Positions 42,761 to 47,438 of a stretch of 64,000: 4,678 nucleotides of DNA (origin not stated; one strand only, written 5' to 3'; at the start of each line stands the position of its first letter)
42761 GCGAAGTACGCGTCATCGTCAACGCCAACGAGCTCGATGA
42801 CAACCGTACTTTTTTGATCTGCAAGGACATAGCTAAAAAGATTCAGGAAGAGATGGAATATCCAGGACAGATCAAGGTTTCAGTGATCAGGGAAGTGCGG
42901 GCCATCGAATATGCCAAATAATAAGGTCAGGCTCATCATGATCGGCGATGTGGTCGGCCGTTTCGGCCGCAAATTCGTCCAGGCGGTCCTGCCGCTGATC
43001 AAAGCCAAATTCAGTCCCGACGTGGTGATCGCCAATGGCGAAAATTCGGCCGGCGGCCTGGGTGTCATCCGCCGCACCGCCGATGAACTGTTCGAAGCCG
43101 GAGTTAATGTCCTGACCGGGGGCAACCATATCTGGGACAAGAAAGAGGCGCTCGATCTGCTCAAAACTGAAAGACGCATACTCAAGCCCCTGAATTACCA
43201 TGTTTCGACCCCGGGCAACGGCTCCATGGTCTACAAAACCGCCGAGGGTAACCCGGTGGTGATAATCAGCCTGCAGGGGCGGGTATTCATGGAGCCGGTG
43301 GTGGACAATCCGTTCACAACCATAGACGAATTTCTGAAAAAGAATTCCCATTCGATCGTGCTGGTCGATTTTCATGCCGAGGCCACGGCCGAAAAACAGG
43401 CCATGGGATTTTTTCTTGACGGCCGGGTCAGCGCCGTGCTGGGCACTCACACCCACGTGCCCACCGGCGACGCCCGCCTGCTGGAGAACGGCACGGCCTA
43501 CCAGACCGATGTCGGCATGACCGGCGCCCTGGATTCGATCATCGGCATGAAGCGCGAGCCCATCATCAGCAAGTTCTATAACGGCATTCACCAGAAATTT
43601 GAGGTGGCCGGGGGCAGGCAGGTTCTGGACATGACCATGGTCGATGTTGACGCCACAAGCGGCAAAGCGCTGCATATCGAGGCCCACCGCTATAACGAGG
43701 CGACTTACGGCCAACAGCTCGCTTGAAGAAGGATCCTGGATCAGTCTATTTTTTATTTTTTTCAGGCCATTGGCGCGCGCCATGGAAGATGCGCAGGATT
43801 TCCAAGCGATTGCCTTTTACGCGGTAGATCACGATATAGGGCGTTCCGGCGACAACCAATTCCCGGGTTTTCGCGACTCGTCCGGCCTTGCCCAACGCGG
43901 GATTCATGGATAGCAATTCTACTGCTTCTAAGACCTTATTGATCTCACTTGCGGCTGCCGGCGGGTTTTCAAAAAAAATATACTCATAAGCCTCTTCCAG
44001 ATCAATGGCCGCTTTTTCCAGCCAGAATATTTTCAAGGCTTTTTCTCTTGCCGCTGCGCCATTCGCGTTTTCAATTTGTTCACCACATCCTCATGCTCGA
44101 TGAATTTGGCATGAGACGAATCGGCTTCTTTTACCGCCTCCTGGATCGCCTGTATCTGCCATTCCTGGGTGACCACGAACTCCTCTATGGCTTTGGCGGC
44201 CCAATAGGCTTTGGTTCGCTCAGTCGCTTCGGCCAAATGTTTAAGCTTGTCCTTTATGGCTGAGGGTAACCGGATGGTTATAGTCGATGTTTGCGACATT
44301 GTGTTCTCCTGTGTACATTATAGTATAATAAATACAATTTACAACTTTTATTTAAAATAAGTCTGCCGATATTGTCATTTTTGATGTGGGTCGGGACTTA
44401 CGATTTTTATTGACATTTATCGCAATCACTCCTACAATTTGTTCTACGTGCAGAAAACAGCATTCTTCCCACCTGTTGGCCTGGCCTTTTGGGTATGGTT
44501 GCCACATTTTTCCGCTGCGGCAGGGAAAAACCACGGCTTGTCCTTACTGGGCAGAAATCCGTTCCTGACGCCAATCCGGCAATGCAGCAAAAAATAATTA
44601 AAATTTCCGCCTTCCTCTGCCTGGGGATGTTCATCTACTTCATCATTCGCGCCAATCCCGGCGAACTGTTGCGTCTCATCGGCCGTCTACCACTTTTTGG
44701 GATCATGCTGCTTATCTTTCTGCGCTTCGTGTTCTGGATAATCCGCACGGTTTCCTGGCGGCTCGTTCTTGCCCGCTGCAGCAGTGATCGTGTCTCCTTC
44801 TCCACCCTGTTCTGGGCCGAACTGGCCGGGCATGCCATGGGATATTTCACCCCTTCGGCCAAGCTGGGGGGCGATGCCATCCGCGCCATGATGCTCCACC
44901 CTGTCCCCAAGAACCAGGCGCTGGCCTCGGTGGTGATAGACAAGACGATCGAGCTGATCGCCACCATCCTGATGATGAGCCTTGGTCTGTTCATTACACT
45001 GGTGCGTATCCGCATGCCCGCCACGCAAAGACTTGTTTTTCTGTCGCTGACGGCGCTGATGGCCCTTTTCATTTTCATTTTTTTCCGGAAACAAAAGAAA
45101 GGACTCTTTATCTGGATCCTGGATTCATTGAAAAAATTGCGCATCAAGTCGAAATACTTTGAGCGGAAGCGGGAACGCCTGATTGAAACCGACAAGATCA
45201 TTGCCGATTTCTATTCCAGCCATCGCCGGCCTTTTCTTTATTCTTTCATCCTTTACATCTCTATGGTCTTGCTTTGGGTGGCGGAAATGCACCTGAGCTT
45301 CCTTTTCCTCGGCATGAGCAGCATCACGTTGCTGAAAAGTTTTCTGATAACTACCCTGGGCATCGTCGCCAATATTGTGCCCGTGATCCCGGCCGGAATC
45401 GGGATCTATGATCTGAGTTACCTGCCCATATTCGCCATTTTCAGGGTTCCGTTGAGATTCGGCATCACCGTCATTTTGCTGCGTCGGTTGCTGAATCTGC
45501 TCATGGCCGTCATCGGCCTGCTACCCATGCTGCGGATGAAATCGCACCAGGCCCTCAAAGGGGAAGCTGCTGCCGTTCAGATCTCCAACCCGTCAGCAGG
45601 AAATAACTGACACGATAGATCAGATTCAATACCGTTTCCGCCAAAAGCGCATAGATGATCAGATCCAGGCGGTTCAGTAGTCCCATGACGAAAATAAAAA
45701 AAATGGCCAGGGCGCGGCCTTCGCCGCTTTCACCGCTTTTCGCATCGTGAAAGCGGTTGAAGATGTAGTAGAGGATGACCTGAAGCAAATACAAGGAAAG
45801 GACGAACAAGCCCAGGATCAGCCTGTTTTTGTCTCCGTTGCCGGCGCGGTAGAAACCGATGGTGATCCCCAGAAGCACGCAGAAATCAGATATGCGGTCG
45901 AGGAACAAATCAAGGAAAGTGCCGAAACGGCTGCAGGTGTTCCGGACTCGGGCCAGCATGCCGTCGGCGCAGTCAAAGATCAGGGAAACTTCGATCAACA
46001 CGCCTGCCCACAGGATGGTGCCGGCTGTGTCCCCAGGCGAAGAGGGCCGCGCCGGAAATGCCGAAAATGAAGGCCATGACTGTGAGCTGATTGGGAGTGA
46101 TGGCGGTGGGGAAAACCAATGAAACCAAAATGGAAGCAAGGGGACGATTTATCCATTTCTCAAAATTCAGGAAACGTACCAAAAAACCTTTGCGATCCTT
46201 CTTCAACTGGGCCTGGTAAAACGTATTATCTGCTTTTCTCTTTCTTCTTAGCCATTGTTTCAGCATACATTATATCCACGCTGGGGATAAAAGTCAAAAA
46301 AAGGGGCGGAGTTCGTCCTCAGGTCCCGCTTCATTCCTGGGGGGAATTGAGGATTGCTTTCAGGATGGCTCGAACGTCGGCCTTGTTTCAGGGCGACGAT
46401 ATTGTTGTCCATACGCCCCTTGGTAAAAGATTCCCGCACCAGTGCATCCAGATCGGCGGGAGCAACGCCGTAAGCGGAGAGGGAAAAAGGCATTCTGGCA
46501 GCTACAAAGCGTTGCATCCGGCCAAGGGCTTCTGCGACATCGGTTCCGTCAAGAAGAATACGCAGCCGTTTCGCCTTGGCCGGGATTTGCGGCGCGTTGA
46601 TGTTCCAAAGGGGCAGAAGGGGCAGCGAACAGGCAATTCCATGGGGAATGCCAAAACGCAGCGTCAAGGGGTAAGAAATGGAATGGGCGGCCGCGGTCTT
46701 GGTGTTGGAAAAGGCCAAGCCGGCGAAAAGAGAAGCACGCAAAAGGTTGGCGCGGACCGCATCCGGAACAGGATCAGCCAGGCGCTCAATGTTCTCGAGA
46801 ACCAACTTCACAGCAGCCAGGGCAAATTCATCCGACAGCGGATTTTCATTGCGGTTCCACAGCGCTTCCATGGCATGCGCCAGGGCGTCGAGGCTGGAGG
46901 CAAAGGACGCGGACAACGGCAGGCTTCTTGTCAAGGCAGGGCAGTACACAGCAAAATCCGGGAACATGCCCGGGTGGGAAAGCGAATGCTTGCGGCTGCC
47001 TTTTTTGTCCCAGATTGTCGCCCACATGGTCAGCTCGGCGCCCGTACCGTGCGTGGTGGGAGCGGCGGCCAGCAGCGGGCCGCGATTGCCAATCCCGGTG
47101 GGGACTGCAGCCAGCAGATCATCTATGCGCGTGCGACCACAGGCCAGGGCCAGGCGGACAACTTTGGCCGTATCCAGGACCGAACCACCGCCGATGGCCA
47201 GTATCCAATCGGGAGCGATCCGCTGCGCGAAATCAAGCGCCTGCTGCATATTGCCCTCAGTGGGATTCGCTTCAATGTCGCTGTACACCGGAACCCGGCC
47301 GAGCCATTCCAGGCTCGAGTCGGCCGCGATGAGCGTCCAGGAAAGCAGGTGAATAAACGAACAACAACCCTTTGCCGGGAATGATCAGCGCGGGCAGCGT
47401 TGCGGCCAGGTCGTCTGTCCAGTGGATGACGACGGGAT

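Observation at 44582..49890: Fom1/Fom2/FomC-like phosphonate module coupled to a CDP-alcohol phosphotransferase and a flippase-like protein: predicted 2-hydroxyethylphosphonate head-group pathway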

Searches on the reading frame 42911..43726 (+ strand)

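Call 20: search_protein_families(library=ncbifam, proteins=[window:42911-43726:+], max_evalue=0.00001)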
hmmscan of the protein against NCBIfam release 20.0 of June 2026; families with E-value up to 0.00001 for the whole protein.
window:42911-43726:+ (271 aa): 1 family
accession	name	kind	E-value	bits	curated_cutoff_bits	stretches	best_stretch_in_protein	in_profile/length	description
TIGR00282.1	TIGR00282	hypoth_equivalog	1.5e-82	276.9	254.15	1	6-262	1-259/266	TIGR00282 family metallophosphoesterase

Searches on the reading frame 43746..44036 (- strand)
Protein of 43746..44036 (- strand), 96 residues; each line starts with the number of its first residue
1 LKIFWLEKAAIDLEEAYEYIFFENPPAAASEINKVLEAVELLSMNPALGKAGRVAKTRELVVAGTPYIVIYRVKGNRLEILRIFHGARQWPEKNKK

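Call 20: search_protein_families(library=ncbifam, proteins=[window:43746-44036:-], max_evalue=0.00001)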
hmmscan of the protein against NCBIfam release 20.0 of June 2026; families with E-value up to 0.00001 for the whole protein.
window:43746-44036:- (96 aa): 0 families

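Call 55: search_protein_families(library=pfam, proteins=[window:43746-44036:-], max_evalue=0.0001)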
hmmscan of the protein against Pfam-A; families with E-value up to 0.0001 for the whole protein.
window:43746-44036:- (96 aa): 1 family
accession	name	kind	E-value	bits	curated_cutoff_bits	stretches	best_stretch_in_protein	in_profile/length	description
PF05016.21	ParE_toxin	-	3.3e-17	63.3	23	1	3-90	1-89/89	ParE toxin of type II toxin-antitoxin system, parDE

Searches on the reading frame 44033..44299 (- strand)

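Call 20: search_protein_families(library=ncbifam, proteins=[window:44033-44299:-], max_evalue=0.00001)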
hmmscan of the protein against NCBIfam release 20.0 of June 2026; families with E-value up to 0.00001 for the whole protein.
window:44033-44299:- (88 aa): 1 family
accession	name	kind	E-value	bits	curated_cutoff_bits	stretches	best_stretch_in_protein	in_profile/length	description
NF048017.1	antitoxin_RelB_like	equivalog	3e-10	40.2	50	1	10-76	1-66/70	type II toxin-antitoxin system RelB family antitoxin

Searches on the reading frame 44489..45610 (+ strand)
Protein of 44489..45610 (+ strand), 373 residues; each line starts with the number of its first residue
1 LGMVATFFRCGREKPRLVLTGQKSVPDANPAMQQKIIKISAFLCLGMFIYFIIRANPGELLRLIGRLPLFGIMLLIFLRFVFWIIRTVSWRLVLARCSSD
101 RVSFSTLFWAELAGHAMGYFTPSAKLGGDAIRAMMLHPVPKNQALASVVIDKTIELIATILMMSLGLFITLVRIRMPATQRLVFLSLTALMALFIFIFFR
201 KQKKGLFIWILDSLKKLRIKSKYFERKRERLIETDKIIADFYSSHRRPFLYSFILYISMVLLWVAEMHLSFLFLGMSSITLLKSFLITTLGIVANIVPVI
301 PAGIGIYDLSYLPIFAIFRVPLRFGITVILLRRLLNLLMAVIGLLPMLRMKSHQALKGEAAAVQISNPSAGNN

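Call 3: search_protein_families(library=pfam, proteins=[window:44489-45610:+], max_evalue=0.01)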
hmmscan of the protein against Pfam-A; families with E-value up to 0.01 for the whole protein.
window:44489-45610:+ (373 aa): 1 family
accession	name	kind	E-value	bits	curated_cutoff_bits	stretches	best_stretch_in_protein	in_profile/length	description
PF03706.18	LPG_synthase_TM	-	4.3e-29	102.4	33.4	1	45-342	8-300/302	Lysylphosphatidylglycerol synthase TM region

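Call 4: search_protein_families(library=ncbifam, proteins=[window:44489-45610:+], max_evalue=0.01)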
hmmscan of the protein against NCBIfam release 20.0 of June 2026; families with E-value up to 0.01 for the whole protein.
window:44489-45610:+ (373 aa): 2 families
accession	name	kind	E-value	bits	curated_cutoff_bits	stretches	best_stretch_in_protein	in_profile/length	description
TIGR03476.1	HpnL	subfamily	8.1e-25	87.8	195.65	1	36-345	4-312/318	putative membrane protein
TIGR00374.1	TIGR00374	subfamily_domain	3.2e-24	86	43.2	1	41-343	5-306/323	flippase-like domain-containing protein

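Call 40: search_solved_structures(query=window:44582-45610:+, max_evalue=1)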
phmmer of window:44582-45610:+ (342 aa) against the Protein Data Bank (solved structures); distinct sequences matched with E-value up to 1: 5.
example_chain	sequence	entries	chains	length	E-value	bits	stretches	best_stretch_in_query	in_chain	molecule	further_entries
6nu3_A0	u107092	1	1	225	0.67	12.7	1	27-66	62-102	28S ribosomal protein S34, mitochondrial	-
6nu2_A0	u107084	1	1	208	0.76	12.5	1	27-65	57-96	28S ribosomal protein S34, mitochondrial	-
9h51_0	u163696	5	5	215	0.78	12.5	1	27-65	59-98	Small ribosomal subunit protein mS34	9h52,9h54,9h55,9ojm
7qi4_A0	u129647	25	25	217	0.79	12.5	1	27-65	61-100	28S ribosomal protein S34, mitochondrial | Small ribosomal subunit protein mS34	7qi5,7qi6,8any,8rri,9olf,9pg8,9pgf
3j9m_A0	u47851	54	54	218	0.8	12.5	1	27-65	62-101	mS34 | 28S ribosomal protein S34, mitochondrial | Small ribosomal subunit protein mS34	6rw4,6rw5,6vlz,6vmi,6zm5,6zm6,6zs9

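Call 83: find_homologous_proteins(query=window:44582-45610:+, max_evalue=1e-10)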
Query window:44582-45610:+ (342 aa): 64 proteins with E <= 1e-10 among 5183 candidates.
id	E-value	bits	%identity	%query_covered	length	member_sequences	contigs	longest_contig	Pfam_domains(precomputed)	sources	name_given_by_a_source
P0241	4.1e-189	646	89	100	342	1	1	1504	PF03706.19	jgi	-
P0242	1.1e-181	622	87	99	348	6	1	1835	PF03706.19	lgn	-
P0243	2.8e-179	614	88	99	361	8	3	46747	PF03706.19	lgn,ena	-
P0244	3.4e-179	613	85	100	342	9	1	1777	PF03706.19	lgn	-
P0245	5.2e-177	606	85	99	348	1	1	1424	PF03706.19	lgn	-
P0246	3.4e-173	594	82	100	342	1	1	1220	PF03706.19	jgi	jgi:uncharacterized protein (TIRG00374 family)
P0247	7.9e-171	586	83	99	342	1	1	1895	PF03706.19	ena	-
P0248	1.2e-167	575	81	99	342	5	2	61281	PF03706.19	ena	-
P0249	3.0e-167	574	85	94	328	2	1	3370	PF03706.19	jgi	jgi:uncharacterized protein (TIRG00374 family)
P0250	1.5e-163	562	77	100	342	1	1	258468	PF03706.19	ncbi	-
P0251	1.6e-158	546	76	97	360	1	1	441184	PF03706.19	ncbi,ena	-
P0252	2.4e-157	542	73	100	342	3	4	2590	PF03706.19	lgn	-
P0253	7.0e-157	540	75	100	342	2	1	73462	PF03706.19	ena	-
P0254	3.6e-156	538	77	94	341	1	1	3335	PF03706.19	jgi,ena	-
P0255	6.2e-156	537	79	94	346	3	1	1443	PF03706.19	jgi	jgi:uncharacterized protein (TIRG00374 family)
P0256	6.4e-156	537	74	100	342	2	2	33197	PF03706.19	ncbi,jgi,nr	ncbi:MAG: flippase-like domain-containing protein [Acidobacteria bacterium]|jgi:uncharacterized prot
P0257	1.2e-155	536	78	94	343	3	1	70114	PF03706.19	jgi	jgi:uncharacterized protein (TIRG00374 family)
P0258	3.6e-155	534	79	94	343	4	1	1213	PF03706.19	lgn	-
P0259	1.6e-154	532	76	94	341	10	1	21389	PF03706.19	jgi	jgi:uncharacterized protein (TIRG00374 family)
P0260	2.2e-154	532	77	94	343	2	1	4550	PF03706.19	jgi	-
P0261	2.7e-154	532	76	95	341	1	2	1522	PF03706.19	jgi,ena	-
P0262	3.8e-154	531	73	100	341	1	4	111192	PF03706.19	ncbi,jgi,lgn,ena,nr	ncbi:MAG TPA: lysylphosphatidylglycerol synthase transmembrane domain-containing protein [Patescibac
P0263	1.5e-153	529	78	94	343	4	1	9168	PF03706.19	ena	-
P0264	1.7e-150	519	76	94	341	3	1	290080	PF03706.19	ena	-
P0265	1.9e-149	516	76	94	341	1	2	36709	PF03706.19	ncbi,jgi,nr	ncbi:MAG: flippase-like domain-containing protein [Acidobacteria bacterium]|jgi:uncharacterized prot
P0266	1.9e-149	516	73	99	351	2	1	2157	PF03706.19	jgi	jgi:uncharacterized protein (TIRG00374 family)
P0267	4.0e-148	511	69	100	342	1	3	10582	PF03706.19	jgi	jgi:uncharacterized protein (TIRG00374 family)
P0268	2.3e-147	509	69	100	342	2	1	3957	PF03706.19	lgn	-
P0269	6.0e-146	504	69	99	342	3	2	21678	PF03706.19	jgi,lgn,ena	-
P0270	1.8e-145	503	69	99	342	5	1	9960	PF03706.19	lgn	-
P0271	3.2e-145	502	68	100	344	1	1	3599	PF03706.19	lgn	-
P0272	9.3e-144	497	69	100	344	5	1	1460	PF03706.19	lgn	-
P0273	4.3e-142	491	71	95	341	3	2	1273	PF03706.19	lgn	-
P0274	2.3e-140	486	67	99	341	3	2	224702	PF03706.19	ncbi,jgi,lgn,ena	-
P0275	3.4e-140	485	67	99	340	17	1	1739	PF03706.19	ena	-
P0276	1.3e-139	483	67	99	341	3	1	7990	PF03706.19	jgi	jgi:uncharacterized protein (TIRG00374 family)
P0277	4.4e-139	482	65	98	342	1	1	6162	PF03706.19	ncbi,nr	ncbi:MAG: flippase-like domain-containing protein [Candidatus Aminicenantes bacterium]|nr:flippase-l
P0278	3.4e-138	479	65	99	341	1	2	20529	PF03706.19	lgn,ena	-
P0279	1.6e-136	473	65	99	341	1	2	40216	PF03706.19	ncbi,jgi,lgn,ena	-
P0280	2.3e-136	473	69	94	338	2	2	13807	PF03706.19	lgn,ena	-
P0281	1.2e-135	470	67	94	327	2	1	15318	PF03706.19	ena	-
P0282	2.5e-134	466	65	98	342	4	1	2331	PF03706.19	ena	-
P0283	6.4e-134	465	87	74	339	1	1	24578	PF03706.19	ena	-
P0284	6.4e-131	455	61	100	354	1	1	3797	PF03706.19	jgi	jgi:uncharacterized protein (TIRG00374 family)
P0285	7.0e-128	445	62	94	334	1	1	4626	PF03706.19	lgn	-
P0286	5.0e-123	429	59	99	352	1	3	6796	PF03706.19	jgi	jgi:uncharacterized protein (TIRG00374 family)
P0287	8.5e-88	313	46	95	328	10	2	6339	PF03706.19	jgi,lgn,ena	-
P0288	1.3e-87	313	70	61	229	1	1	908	PF03706.19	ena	-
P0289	1.1e-85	306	76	57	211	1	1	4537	PF03706.19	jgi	jgi:uncharacterized membrane protein YbhN (UPF0104 family)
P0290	2.7e-85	305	44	95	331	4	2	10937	PF03706.19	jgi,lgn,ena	jgi:uncharacterized protein (TIRG00374 family)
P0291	3.4e-85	305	44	94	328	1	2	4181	PF03706.19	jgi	jgi:uncharacterized protein (TIRG00374 family)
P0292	2.8e-80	288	73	58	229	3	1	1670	PF03706.19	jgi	jgi:uncharacterized protein (TIRG00374 family)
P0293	3.5e-79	285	42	93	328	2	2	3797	PF03706.19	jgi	jgi:uncharacterized protein (TIRG00374 family)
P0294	6.9e-78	281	41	94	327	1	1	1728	PF03706.19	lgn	-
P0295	8.3e-77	277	41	94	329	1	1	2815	PF03706.19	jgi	-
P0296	3.6e-68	249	36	89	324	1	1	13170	PF03706.19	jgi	jgi:uncharacterized protein (TIRG00374 family)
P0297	4.0e-68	248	41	95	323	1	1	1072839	PF03706.19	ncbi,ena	-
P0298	1.8e-62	230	38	85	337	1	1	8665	PF03706.19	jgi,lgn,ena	-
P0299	2.0e-25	108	33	77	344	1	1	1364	PF03706.19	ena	-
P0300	3.4e-22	98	31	77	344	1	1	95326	PF03706.19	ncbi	ncbi:MAG: lysylphosphatidylglycerol synthase transmembrane domain-containing protein [Candidatus Woe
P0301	1.3e-20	92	29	78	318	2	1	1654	PF03706.19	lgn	-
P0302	7.1e-20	90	31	80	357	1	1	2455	PF03706.19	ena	-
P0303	1.6e-18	85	29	76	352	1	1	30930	PF03706.19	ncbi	-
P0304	4.0e-16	78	27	81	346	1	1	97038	PF03706.19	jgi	jgi:uncharacterized protein (TIRG00374 family)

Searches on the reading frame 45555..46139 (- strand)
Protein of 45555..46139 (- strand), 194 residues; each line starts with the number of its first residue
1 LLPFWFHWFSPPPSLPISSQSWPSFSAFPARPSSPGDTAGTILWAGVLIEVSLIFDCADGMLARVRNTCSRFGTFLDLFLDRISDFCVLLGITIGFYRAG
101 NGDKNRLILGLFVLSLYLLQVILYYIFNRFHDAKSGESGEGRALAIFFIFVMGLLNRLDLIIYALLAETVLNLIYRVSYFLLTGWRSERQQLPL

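Call 3: search_protein_families(library=pfam, proteins=[window:45555-46139:-], max_evalue=0.01)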
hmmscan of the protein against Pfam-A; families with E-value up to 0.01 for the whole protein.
window:45555-46139:- (194 aa): 1 family
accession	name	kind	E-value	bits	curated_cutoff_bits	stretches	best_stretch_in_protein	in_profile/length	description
PF01066.26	CDP-OH_P_transf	-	1.5e-13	51.9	22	1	38-163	24-143/152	CDP-alcohol phosphatidyltransferase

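Call 4: search_protein_families(library=ncbifam, proteins=[window:45555-46139:-], max_evalue=0.01)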
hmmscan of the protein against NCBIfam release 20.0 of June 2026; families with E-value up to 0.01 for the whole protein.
window:45555-46139:- (194 aa): 8 families
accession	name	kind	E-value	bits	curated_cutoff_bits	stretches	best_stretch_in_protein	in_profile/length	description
NF045883.1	PIPSynth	equivalog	1.1e-13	51.3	170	1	39-124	46-129/197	phosphatidylinositol phosphate synthase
NF040950.1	archin_ph_syn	equivalog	2.3e-11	43.9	180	1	42-98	50-106/191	archaetidylinositol phosphate synthase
NF052561.1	PIPSynBT1523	equivalog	1.6e-09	37.9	350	1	41-93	59-111/232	hypothetical protein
NF041135.1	IPPtranDIPPsyn_Thcocales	equivalog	1.6e-08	34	580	1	42-175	274-411/419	bifunctional L-myo-inositol-1-phosphate cytidylyltransferase/CDP-L-myo-inositol myo-inositolphosphotransferase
TIGR00473.1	pssA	equivalog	3.4e-06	27.2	107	1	42-94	20-71/153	CDP-diacylglycerol--serine O-phosphatidyltransferase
NF053678.1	ClpnSynClsA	equivalog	9.5e-06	25.9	240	1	42-94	30-82/180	cardiolipin synthase ClsA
TIGR00560.1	pgsA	equivalog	0.00033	21.2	109.1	1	41-91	32-82/183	CDP-diacylglycerol--glycerol-3-phosphate 3-phosphatidyltransferase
NF008090.0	PRK10832.1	equivalog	0.0012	18.9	304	1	45-84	35-74/182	CDP-diacylglycerol--glycerol-3-phosphate 3-phosphatidyltransferase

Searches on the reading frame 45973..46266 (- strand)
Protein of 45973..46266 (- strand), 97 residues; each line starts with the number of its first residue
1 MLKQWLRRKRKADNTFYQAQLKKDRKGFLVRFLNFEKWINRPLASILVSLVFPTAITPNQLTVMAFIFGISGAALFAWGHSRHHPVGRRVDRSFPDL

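Call 3: search_protein_families(library=pfam, proteins=[window:45973-46266:-], max_evalue=0.01)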
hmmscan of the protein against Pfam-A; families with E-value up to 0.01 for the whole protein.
window:45973-46266:- (97 aa): 0 families

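Call 4: search_protein_families(library=ncbifam, proteins=[window:45973-46266:-], max_evalue=0.01)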
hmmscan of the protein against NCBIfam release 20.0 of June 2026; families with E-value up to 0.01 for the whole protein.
window:45973-46266:- (97 aa): 1 family
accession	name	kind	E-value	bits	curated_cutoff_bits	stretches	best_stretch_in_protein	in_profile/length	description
NF041135.1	IPPtranDIPPsyn_Thcocales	equivalog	7.9e-05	21.8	580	1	10-75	211-269/419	bifunctional L-myo-inositol-1-phosphate cytidylyltransferase/CDP-L-myo-inositol myo-inositolphosphotransferase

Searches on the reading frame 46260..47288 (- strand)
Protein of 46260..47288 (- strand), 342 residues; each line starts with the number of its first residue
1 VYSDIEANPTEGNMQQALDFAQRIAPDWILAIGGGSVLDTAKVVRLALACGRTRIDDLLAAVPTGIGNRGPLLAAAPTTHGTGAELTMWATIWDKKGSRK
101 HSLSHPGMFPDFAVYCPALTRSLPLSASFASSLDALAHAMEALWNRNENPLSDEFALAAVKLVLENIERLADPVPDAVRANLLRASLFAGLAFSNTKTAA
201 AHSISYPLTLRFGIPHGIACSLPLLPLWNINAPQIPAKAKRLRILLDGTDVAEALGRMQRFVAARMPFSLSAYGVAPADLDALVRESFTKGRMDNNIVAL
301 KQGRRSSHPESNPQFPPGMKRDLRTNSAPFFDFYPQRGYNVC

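Call 3: search_protein_families(library=pfam, proteins=[window:46260-47288:-], max_evalue=0.01)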
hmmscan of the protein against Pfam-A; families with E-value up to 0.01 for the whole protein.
window:46260-47288:- (342 aa): 3 families
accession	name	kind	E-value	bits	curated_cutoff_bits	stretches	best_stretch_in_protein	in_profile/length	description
PF25137.1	ADH_Fe_C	-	1.3e-29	103.8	27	1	130-296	3-177/194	Fe-containing alcohol dehydrogenase family, C-terminal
PF00465.25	Fe-ADH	-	4.6e-26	91.9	31.3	1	2-115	57-166/168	Iron-containing alcohol dehydrogenase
PF13685.12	Fe-ADH_2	-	0.0038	17.7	28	1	9-48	58-97/149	Iron-containing alcohol dehydrogenase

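Call 4: search_protein_families(library=ncbifam, proteins=[window:46260-47288:-], max_evalue=0.01)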
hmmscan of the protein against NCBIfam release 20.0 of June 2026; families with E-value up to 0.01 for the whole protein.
window:46260-47288:- (342 aa): 15 families
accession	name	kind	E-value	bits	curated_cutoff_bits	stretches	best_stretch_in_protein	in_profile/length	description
TIGR03405.1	Phn_Fe-ADH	equivalog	4.2e-73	246.2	423.7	1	3-297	56-353/355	iron-containing alcohol dehydrogenase PsrA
NF041833.1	Fe_ADH_ErcA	equivalog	2.3e-39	135.6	550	1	1-246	63-306/382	alcohol dehydrogenase-like regulatory protein ErcA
TIGR02638.1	lactal_redase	equivalog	3.4e-39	134.7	523.15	1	1-289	62-359/379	lactaldehyde reductase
NF010378.0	PRK13805.1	equivalog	4.6e-37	127.3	951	1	2-236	518-762/872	bifunctional acetaldehyde-CoA/alcohol dehydrogenase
NF058672.1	4HyButDHCUPNE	equivalog_domain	2.4e-35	122.5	500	1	2-288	61-353/378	4-hydroxybutyrate dehydrogenase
NF007911.0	PRK10624.1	equivalog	2.5e-34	118.9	537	1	1-242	63-302/382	lactaldehyde reductase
NF053866.1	CholDhdGbsBBac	equivalog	1.6e-33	115.9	550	1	2-246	71-316/392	choline dehydrogenase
NF050025.1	SulfAcetaldRedSarD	equivalog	5.4e-32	111.1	700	1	1-296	63-368/385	sulfoacetaldehyde reductase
NF011998.0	PRK15454.1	equivalog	3.4e-29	101.8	556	1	25-225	106-303/395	ethanolamine utilization ethanol dehydrogenase EutG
NF007363.0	PRK09860.1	equivalog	2.4e-23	82.9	581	1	2-243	65-301/383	L-threonine dehydrogenase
NF041822.1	daptide_DH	equivalog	3e-18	65.8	300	1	7-189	35-228/363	daptide-type RiPP biosynthesis dehydogenase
TIGR04266.1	NDMA_methanol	equivalog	9e-18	64.3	625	1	1-296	70-367/420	NDMA-dependent methanol dehydrogenase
NF011717.0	PRK15138.1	equivalog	8.1e-17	61.3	645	1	2-285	62-358/387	alcohol dehydrogenase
NF006941.0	PRK09423.1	subfamily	3.7e-05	22.7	336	1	8-47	67-106/367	glycerol dehydrogenase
NF053832.1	GlycoaldRedHalo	equivalog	0.00026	20.3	550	0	11-48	70-107/363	glycolaldehyde reductase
